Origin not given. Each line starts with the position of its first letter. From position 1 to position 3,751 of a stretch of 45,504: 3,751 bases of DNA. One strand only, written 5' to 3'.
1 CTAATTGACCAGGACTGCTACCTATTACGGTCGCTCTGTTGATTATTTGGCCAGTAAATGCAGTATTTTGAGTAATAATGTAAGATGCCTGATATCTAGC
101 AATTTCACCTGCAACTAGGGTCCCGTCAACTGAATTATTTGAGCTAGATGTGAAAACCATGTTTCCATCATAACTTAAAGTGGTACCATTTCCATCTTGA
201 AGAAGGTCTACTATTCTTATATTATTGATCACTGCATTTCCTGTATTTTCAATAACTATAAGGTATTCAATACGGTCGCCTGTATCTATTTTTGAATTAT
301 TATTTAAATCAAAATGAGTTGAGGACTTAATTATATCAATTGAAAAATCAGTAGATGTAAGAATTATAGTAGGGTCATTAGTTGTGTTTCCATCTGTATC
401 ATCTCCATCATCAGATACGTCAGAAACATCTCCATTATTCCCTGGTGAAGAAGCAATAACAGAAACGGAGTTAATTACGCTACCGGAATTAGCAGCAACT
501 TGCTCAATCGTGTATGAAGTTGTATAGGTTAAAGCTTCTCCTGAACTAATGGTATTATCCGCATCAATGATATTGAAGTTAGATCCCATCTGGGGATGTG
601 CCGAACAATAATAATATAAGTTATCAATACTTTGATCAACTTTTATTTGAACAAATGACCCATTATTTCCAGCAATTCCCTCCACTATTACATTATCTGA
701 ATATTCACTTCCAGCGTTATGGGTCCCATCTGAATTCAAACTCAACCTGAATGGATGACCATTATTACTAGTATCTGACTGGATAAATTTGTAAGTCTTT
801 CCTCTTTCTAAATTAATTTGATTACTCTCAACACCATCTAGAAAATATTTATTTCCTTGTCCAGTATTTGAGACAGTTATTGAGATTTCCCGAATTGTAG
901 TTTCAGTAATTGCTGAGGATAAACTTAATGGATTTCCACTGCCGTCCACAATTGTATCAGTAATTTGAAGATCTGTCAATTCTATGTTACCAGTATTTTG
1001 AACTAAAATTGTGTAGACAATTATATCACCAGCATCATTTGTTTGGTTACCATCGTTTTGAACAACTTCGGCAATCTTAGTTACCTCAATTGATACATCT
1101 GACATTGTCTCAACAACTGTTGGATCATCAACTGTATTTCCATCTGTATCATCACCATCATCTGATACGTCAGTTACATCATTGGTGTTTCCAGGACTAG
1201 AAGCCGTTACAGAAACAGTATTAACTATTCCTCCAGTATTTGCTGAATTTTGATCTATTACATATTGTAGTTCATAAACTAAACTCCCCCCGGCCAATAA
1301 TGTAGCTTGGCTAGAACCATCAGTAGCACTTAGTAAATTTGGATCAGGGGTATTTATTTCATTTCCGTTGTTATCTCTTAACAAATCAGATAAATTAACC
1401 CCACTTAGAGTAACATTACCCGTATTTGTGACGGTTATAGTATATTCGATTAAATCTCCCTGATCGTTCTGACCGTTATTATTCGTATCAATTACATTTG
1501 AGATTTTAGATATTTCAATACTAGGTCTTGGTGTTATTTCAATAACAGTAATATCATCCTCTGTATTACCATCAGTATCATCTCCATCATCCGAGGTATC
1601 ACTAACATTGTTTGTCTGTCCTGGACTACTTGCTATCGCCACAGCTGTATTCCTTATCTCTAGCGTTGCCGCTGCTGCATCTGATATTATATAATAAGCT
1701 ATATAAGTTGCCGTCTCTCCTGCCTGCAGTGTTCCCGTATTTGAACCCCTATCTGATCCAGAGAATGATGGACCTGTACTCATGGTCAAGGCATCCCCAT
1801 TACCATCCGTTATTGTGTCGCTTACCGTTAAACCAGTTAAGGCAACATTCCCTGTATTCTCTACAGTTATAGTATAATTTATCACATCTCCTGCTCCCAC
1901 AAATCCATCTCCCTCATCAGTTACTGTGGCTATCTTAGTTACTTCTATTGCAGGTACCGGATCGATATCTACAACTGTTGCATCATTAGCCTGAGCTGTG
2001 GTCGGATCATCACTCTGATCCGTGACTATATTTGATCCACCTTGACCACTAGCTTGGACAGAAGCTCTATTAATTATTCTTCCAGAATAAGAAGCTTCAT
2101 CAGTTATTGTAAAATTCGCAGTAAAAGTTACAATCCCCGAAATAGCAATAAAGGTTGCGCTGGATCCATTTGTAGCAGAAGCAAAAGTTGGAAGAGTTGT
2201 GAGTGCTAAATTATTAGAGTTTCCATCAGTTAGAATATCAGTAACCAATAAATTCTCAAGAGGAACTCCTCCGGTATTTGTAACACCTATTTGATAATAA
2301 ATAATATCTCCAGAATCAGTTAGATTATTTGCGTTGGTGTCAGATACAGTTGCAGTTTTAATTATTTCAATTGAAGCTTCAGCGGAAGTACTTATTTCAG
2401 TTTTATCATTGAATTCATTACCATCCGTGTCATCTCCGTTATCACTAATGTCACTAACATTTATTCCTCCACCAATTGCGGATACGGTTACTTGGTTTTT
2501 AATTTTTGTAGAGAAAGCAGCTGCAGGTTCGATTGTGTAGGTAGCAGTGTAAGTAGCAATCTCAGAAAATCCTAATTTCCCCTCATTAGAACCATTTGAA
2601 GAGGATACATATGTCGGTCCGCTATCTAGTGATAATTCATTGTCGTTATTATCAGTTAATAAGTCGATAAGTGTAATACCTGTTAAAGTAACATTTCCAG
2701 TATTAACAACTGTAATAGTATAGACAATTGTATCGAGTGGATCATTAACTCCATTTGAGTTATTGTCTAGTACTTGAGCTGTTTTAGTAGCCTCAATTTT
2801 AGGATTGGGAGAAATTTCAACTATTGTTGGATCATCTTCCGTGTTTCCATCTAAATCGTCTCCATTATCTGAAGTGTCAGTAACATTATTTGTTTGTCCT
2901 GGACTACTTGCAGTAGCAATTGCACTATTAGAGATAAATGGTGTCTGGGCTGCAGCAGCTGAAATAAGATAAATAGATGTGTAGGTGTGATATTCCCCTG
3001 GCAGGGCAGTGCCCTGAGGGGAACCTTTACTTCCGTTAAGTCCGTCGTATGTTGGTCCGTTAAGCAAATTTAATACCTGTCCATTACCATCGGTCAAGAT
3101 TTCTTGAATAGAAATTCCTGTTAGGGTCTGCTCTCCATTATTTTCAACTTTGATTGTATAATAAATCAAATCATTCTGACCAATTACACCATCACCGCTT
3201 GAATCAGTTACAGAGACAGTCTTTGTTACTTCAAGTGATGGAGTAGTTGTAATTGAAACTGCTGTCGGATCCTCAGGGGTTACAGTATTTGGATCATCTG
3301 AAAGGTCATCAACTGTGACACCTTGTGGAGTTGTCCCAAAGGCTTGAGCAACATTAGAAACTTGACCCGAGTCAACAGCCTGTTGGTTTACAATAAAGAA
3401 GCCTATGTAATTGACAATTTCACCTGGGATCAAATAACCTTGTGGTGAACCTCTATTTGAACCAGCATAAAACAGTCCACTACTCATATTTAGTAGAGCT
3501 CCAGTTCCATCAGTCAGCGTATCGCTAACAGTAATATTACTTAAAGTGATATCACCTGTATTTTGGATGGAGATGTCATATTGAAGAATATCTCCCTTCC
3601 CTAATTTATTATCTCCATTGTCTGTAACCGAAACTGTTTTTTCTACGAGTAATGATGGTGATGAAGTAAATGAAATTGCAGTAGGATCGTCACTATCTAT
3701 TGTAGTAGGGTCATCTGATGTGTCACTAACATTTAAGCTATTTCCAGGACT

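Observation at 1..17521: A 17.5-kb uninterrupted ORF that the supplied ORF track does not list: a giant secreted repeat protein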

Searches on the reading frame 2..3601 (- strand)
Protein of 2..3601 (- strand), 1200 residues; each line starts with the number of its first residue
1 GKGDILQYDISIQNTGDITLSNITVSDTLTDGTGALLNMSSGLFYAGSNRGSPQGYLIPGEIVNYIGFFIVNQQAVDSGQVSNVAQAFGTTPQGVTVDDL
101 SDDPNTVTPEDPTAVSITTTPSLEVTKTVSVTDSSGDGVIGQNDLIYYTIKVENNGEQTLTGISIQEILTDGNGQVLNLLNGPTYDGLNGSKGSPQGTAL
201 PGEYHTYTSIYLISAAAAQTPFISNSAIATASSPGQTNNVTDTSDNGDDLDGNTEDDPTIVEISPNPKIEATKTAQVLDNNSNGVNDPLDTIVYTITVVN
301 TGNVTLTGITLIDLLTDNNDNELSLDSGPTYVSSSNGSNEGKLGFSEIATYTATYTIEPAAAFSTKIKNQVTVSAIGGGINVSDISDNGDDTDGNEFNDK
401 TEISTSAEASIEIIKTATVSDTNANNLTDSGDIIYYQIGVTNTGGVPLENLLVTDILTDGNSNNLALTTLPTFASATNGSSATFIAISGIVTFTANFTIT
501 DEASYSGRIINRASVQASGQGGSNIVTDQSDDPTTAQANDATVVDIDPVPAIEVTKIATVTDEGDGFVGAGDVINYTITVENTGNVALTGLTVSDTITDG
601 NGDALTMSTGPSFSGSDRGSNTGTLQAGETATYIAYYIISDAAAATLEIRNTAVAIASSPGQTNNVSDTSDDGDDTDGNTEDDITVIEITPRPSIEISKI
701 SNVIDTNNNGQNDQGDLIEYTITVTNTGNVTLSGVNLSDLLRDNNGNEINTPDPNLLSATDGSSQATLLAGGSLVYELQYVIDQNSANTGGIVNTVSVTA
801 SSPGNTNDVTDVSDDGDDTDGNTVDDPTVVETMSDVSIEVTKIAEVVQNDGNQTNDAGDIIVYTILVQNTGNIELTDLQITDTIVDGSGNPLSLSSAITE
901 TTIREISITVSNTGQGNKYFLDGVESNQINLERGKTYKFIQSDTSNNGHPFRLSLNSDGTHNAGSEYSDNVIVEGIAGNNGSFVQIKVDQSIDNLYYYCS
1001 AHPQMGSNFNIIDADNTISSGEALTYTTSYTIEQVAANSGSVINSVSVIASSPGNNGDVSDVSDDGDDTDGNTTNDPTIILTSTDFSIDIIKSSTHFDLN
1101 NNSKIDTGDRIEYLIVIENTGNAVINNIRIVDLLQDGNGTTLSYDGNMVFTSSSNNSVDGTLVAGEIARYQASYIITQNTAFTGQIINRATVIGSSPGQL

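Call 87: search_protein_representatives(protein=window:2-3601:-)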
Query: 1200 residues. Proteins with E-value up to 0.001 (for the whole library): 7642; up to 1e-10: 3706; up to 1e-30: 902. The best 150 are listed.
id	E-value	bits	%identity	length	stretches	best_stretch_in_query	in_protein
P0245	0.0e+00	2413.8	39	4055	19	548-895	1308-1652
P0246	0.0e+00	1969.6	44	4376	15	549-894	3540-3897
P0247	0.0e+00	1682.7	40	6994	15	253-903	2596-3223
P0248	0.0e+00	1481.5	35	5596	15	494-894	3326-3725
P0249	0.0e+00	1422.0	37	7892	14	487-883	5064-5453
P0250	0.0e+00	1361.8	37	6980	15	211-911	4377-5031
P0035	0.0e+00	1314.1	53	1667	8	543-849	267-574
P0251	0.0e+00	1184.9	37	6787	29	75-596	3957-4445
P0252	0.0e+00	1169.6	44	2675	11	539-828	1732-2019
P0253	1.5e-263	893.9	34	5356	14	3-744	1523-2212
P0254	1.1e-248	844.7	40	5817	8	68-883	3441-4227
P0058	9.4e-240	815.1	38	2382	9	535-888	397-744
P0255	2.6e-226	770.6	41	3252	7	408-888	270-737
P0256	2.0e-217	741.2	40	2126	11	253-744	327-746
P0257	3.1e-215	733.9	40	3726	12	205-891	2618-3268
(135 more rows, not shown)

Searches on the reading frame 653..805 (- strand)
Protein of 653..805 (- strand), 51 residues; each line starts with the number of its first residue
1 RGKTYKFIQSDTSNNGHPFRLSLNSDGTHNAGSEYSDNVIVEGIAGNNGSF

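Call 10: search_protein_families(library=pfam, proteins=[window:653-805:-], max_evalue=5)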
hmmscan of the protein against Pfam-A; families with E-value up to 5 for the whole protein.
seq(51 aa): 0 families

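Call 69: search_protein_families(library=ncbifam, proteins=[window:653-805:-], max_evalue=1)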
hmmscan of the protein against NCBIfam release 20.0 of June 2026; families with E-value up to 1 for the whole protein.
window:653-805:- (51 aa): 0 families
